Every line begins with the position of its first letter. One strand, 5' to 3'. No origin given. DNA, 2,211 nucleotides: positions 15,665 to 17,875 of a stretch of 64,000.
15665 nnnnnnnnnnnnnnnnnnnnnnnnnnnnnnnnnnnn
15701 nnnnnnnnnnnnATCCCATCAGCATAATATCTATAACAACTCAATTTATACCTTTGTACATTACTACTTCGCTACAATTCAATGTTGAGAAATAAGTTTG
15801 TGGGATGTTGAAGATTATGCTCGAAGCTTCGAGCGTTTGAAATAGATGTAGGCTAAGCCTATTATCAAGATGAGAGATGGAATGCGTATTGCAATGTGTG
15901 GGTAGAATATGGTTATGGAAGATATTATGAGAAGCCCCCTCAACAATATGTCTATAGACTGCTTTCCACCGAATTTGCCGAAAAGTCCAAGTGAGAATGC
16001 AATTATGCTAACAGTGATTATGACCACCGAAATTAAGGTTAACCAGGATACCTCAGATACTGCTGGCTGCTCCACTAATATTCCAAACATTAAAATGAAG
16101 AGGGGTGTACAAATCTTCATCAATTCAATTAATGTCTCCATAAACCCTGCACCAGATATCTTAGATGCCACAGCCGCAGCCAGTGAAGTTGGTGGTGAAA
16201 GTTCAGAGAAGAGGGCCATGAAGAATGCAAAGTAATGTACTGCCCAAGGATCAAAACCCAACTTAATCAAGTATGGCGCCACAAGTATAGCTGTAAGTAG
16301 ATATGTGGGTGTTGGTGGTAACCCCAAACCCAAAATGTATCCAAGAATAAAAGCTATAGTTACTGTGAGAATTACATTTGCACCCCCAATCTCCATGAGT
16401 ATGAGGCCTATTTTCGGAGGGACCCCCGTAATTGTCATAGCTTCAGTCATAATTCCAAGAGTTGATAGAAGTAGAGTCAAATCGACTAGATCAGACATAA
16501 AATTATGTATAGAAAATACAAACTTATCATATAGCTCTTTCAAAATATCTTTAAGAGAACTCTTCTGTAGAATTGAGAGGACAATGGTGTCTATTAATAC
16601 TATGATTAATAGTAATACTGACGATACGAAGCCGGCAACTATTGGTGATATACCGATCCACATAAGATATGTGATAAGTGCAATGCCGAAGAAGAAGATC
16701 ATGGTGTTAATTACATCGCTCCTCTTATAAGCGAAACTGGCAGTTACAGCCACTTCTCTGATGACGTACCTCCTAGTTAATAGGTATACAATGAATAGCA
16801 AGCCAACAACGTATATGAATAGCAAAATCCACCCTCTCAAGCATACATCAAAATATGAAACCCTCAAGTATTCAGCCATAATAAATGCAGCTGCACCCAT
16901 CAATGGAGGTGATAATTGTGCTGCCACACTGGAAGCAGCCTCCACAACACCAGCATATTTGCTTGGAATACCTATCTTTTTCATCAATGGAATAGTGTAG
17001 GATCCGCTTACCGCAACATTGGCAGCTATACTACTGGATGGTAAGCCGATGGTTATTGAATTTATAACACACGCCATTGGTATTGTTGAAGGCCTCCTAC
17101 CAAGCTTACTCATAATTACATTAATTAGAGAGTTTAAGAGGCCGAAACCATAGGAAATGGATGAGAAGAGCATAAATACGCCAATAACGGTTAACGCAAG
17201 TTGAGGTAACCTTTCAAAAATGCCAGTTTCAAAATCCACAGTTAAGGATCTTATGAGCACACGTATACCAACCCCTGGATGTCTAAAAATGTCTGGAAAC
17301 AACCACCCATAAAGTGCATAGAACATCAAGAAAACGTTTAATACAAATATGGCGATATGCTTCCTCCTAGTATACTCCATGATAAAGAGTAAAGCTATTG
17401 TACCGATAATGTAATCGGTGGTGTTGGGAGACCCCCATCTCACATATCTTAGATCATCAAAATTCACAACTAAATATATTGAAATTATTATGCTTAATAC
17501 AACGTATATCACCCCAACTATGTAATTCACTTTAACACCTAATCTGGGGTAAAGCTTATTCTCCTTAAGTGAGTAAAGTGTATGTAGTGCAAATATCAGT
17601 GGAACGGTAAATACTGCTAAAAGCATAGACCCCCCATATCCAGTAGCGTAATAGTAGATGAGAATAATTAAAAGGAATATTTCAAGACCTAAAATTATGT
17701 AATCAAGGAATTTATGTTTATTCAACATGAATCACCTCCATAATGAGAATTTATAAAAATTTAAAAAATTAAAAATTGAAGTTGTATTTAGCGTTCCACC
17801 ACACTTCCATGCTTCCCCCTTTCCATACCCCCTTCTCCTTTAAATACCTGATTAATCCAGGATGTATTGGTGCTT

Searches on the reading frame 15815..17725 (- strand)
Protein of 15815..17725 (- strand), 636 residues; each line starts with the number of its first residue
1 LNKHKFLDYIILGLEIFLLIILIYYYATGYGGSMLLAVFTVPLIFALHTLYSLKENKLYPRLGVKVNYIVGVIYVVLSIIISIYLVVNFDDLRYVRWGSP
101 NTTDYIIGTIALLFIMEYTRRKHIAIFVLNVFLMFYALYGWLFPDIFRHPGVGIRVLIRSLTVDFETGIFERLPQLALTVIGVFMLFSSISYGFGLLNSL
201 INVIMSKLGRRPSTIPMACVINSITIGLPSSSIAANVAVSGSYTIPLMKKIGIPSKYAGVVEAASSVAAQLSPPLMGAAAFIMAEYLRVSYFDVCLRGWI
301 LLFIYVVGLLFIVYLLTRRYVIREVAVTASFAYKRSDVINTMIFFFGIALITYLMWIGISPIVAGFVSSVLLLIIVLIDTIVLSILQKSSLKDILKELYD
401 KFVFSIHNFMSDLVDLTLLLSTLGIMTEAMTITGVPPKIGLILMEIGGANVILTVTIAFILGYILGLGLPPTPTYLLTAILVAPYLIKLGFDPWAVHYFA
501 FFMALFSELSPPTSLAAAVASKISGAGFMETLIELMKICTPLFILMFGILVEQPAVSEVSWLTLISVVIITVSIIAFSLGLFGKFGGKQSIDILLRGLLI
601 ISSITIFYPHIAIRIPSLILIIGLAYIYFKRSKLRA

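Call 40: search_protein_families(library=pfam, proteins=[window:15815-17725:-], max_evalue=0.00001)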
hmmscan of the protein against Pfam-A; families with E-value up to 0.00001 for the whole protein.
window:15815-17725:- (636 aa): 1 family
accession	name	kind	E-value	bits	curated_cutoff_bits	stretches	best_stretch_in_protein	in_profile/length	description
PF06808.19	DctM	-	1.6e-58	198.9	23.8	1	111-551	2-409/413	Tripartite ATP-independent periplasmic transporter, DctM component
